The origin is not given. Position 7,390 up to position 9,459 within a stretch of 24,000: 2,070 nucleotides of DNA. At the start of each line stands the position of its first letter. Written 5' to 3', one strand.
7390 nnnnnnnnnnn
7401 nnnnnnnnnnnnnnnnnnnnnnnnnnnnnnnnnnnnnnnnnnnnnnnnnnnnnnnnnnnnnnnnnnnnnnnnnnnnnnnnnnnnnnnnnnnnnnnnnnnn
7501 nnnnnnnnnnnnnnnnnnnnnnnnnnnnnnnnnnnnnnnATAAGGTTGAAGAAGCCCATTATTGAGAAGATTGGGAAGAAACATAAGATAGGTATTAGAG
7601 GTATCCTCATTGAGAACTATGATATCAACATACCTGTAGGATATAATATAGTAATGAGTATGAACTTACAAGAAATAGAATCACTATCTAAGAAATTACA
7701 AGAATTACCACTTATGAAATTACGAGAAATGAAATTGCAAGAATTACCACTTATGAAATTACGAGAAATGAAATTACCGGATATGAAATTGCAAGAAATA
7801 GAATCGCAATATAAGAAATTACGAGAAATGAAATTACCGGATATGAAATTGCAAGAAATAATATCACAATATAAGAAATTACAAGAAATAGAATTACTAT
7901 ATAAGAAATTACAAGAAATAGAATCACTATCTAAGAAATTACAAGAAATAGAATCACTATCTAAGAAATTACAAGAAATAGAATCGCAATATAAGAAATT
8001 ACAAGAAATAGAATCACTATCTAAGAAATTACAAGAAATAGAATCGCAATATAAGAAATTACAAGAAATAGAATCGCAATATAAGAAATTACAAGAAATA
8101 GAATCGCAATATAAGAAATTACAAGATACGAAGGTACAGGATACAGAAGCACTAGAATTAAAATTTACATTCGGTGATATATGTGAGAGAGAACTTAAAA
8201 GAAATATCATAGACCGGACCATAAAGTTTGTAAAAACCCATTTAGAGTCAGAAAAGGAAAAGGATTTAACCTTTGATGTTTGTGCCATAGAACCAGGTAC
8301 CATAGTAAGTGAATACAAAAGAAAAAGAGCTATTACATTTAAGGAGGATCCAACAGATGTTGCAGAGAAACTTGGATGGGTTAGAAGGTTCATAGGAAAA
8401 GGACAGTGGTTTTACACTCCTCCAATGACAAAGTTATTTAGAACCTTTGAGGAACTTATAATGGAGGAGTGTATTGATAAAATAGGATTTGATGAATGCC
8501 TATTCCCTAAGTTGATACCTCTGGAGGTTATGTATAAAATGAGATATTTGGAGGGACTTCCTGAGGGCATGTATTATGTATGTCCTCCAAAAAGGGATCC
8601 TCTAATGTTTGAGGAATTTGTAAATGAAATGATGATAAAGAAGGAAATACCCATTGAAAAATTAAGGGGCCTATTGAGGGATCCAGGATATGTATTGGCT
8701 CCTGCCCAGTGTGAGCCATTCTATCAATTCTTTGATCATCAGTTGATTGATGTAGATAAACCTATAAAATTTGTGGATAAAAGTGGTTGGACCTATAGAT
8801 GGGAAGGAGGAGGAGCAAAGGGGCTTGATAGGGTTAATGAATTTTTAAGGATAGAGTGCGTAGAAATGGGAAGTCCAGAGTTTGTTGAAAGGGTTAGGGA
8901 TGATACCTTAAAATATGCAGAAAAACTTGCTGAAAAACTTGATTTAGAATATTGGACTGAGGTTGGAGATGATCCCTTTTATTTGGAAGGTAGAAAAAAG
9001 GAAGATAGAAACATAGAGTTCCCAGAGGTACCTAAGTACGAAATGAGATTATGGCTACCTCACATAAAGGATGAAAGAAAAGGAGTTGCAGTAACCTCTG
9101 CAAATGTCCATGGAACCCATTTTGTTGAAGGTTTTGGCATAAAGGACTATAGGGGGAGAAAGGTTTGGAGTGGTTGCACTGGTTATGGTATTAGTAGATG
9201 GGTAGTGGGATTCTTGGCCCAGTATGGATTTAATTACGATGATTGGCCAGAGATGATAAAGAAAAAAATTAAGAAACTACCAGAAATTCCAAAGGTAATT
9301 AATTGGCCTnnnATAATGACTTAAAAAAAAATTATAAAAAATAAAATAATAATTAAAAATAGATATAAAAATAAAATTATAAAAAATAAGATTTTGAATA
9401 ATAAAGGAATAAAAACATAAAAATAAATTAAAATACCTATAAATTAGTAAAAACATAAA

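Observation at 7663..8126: About 460 nt of near-perfect in-frame tandem repeats insert a roughly 150-aa KLQEIES(L/Q)(S/Y)K tract into SerRS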

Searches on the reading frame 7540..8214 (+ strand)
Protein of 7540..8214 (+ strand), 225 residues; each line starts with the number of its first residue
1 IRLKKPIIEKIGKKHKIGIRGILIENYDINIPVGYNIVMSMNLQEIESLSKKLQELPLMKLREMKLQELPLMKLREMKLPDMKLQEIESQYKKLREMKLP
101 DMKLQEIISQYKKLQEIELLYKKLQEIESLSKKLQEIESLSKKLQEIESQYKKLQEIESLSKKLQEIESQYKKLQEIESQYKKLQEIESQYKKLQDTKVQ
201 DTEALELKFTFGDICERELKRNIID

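Call 67: find_homologous_proteins(query=window:7540-8214:+, max_evalue=0.01)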
Query window:7540-8214:+ (225 aa): 1 proteins with E <= 0.01 among 1232 candidates.
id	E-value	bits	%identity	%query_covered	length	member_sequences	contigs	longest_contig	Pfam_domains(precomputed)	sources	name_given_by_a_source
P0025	9.3e-8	50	82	15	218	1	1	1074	PF18490.8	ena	-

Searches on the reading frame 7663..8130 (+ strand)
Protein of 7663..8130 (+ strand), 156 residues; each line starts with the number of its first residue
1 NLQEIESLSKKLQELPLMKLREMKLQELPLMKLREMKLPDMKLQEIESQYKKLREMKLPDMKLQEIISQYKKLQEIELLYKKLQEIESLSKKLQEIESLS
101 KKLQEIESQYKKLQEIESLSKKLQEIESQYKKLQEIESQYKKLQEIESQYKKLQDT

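Call 75: search_solved_structures(query=window:7663-8130:+, max_evalue=1)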
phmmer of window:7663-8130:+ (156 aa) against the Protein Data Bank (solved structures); distinct sequences matched with E-value up to 1: 35.
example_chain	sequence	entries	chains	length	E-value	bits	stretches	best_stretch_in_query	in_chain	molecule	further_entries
4ow2_A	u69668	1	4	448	0.00014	25.5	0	51-153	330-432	Yop effector YopM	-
7t7a_A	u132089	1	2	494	0.005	20.5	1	3-119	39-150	Leucine-rich repeat protein SHOC-2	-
9btm_B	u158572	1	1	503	0.0072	20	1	3-119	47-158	Leucine-rich repeat protein SHOC-2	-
7tyg_A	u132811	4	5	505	0.0073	20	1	3-119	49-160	Leucine-rich repeat protein SHOC-2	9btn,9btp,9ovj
7tvf_A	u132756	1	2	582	0.0074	20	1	3-119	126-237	Leucine-rich repeat protein SHOC-2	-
7upi_C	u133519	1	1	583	0.0075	20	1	3-119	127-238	Leucine-rich repeat protein SHOC-2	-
7sd0_A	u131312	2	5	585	0.0077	19.9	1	3-119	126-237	Leucine-rich repeat protein SHOC-2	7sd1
7tvg_D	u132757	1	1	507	0.0077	19.9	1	3-119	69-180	Leucine-rich repeat protein SHOC-2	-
7txh_B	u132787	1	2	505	0.0087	19.8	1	3-119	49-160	Leucine-rich repeat protein SHOC-2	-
9o65_A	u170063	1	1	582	0.0089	19.7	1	3-119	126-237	Leucine-rich repeat protein SHOC-2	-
9lc0_A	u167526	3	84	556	0.011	19.4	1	89-151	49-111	60 kDa protein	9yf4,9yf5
7yco_B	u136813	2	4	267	0.017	18.9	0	32-113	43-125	Repebody (A6)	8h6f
4u08_A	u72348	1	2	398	0.02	18.6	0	21-119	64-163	LIC11098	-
5b0n_A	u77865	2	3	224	0.025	18.3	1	11-134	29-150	E3 ubiquitin-protein ligase ipaH9.8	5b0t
6loj_A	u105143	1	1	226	0.025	18.3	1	11-134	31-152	Invasion plasmid antigen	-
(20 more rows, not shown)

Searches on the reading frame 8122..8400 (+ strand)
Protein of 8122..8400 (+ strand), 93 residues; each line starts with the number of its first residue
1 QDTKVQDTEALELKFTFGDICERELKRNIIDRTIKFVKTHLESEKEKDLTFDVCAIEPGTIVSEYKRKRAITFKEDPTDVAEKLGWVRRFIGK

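Call 41: find_related_loci(query=window:8122-8400:+, collection=metagenome_contigs, flank=3000)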
Query window:8122-8400:+ (93 aa) in metagenome_contigs; peptide patterns used: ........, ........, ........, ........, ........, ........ (x = any residue, [..] = any of these).
386 stretches matched a pattern; 6 encode a relative of the query (tblastn E <= 1e-3); 6 distinct loci.
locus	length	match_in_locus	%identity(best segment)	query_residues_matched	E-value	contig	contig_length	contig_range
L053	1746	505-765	82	7-93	3e-45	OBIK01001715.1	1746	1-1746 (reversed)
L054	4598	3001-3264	66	2-93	2e-34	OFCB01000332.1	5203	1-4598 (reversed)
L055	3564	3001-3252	68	9-93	8e-34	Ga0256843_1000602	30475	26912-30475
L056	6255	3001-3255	65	8-93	2e-32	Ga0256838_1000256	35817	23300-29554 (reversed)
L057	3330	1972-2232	68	7-93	5e-31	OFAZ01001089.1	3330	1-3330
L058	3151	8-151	73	46-93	4e-21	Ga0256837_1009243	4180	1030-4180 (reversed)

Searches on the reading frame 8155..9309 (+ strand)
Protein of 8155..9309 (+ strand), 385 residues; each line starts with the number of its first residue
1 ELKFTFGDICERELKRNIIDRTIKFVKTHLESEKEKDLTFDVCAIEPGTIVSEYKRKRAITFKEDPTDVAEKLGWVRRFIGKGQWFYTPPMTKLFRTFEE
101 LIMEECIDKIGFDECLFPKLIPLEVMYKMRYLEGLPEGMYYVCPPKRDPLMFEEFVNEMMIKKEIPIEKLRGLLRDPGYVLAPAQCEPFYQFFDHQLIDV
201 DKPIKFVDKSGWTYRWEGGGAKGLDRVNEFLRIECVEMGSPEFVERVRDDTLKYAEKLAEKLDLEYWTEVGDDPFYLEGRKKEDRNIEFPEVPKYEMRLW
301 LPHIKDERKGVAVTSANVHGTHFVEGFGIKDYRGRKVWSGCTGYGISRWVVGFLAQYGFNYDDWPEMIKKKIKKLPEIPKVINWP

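Call 23: find_related_loci(query=window:8155-9309:+, collection=genome_contigs, flank=2500)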
Query window:8155-9309:+ (385 aa) in genome_contigs; peptide patterns used: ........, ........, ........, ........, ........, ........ (x = any residue, [..] = any of these).
41 stretches matched a pattern; 13 encode a relative of the query (tblastn E <= 1e-3); 13 distinct loci.
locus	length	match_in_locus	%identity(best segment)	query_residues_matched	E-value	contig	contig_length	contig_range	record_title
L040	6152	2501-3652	97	2-385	0e+0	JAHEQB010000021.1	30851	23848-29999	Methanothermococcus sp. SCGC AD-155-C09 Ga0127414_1025, whole genome shotgun sequence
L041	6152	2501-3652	95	2-385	0e+0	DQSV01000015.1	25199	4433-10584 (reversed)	MAG TPA_asm: Methanothermococcus okinawensis isolate SZUA-1385 k95_132683, whole genome shotgun sequence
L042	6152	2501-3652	85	2-385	0e+0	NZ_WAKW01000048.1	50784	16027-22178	MAG: Methanothermococcus sp. isolate S013_52_esom k151_279031, whole genome shotgun sequence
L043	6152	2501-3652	88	2-385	0e+0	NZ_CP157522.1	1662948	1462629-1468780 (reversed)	Methanothermococcus sp. Ax23 chromosome, complete genome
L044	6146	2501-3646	82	2-385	0e+0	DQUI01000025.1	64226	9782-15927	MAG TPA_asm: Methanothermococcus okinawensis isolate SZUA-1453 k95_317044, whole genome shotgun sequence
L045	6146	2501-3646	82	2-385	0e+0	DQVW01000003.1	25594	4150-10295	MAG TPA_asm: Methanothermococcus okinawensis isolate SZUA-1534 k95_412019, whole genome shotgun sequence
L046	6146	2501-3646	81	2-385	0e+0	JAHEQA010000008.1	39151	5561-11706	Methanothermococcus sp. SCGC AD-155-E23 Ga0127415_1040, whole genome shotgun sequence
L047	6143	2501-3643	82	4-385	0e+0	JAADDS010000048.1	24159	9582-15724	MAG: Methanococci archaeon isolate L_MetaBat.10 contig-127_1707, whole genome shotgun sequence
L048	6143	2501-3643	80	4-385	0e+0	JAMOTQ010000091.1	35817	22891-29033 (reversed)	MAG: Methanocaldococcus sp. isolate 4571-419_metabat2_scaf2bin.033 4571-419_scaffold_269_c1, whole genome shotgun sequen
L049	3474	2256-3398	81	4-385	0e+0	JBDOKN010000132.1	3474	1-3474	MAG: Methanocaldococcus sp. isolate FK190211_WC_175_metabat2_scaf2bin.012 NODE_5668_length_3474_cov_16.412608, whole gen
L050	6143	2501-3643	82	4-385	0e+0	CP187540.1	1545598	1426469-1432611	Methanocaldococcus sp. 28A chromosome, complete genome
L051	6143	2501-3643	82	4-385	0e+0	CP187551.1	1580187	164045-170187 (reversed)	Methanocaldococcus sp. 16A chromosome, complete genome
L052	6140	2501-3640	81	4-385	0e+0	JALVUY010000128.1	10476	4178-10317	MAG: Methanocaldococcaceae archaeon isolate M10_maxbin2_scaf2bin.148 M10_NODE_3410_length_10476_cov_1.934197, whole geno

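Call 42: find_homologous_proteins(query=L040:2099-3652:+)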
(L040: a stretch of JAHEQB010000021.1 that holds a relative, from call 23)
Query L040:2099-3652:+ (518 aa): 450 proteins with E <= 0.001 among 8000 candidates; the best 120 are listed.
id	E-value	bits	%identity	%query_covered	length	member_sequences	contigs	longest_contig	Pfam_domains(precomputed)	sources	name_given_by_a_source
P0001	0.0e+0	1195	100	100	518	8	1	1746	PF18490.8,PF00587.31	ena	-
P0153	0.0e+0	1012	82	100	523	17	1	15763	PF18490.8,PF00587.31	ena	-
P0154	3.1e-290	981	80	100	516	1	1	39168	PF18490.8,PF00587.31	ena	-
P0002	7.6e-287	970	79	100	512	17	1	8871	PF18490.8,PF00587.31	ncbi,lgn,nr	ncbi:serine--tRNA ligase [Methanothermococcus sp. SCGC AD-155-N22]|nr:serine--tRNA ligase [Methanoth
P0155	1.2e-282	956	77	100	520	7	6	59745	PF18490.8,PF00587.31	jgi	jgi:seryl-tRNA synthetase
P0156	1.0e-281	953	77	100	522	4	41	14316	PF18490.8,PF00587.31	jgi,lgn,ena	jgi:seryl-tRNA synthetase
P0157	8.4e-281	950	76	100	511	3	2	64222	PF18490.8,PF00587.31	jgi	-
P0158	3.7e-278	942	76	100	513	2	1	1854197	PF18490.8,PF00587.31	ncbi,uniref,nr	ncbi:serine--tRNA ligase [Methanotorris igneus]|uniref:Type-2 serine--tRNA ligase n=1 Tax=Methanotor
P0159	1.6e-272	923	75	100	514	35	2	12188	PF18490.8,PF00587.31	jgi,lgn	jgi:seryl-tRNA synthetase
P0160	1.7e-270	916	74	100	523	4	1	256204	PF18490.8,PF00587.31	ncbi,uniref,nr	ncbi:serine--tRNA ligase [Methanococcus voltae]|uniref:Type-2 serine--tRNA ligase n=1 Tax=Methanococ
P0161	1.7e-268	910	75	100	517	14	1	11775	PF18490.8,PF00587.31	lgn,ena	-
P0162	5.8e-266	901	73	100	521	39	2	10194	PF18490.8,PF00587.31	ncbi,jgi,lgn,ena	-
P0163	1.6e-260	883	71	100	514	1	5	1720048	PF18490.8,PF00587.31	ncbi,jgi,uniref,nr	ncbi:seryl-tRNA synthetase [Methanococcus vannielii SB]|jgi:seryl-tRNA synthetase|uniref:Type-2 seri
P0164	3.9e-245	833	69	100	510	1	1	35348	PF18490.8,PF00587.31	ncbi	-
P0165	6.1e-238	809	68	100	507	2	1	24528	PF18490.8,PF00587.31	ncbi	ncbi:serine--tRNA ligase [Methanocaldococcus infernus]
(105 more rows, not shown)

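Call 54: search_solved_structures(query=L040:2099-2650:+, show_alignments=2, max_evalue=0.01)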
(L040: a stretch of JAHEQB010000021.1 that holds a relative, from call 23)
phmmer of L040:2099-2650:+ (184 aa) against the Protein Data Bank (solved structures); distinct sequences matched with E-value up to 0.01: 2.
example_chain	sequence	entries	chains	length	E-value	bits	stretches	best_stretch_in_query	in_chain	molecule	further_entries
3w3s_A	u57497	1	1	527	1.7e-22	83.2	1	1-184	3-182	Type-2 serine--tRNA ligase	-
2cim_A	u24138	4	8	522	6.4e-15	58.5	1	31-165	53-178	SERYL-TRNA SYNTHETASE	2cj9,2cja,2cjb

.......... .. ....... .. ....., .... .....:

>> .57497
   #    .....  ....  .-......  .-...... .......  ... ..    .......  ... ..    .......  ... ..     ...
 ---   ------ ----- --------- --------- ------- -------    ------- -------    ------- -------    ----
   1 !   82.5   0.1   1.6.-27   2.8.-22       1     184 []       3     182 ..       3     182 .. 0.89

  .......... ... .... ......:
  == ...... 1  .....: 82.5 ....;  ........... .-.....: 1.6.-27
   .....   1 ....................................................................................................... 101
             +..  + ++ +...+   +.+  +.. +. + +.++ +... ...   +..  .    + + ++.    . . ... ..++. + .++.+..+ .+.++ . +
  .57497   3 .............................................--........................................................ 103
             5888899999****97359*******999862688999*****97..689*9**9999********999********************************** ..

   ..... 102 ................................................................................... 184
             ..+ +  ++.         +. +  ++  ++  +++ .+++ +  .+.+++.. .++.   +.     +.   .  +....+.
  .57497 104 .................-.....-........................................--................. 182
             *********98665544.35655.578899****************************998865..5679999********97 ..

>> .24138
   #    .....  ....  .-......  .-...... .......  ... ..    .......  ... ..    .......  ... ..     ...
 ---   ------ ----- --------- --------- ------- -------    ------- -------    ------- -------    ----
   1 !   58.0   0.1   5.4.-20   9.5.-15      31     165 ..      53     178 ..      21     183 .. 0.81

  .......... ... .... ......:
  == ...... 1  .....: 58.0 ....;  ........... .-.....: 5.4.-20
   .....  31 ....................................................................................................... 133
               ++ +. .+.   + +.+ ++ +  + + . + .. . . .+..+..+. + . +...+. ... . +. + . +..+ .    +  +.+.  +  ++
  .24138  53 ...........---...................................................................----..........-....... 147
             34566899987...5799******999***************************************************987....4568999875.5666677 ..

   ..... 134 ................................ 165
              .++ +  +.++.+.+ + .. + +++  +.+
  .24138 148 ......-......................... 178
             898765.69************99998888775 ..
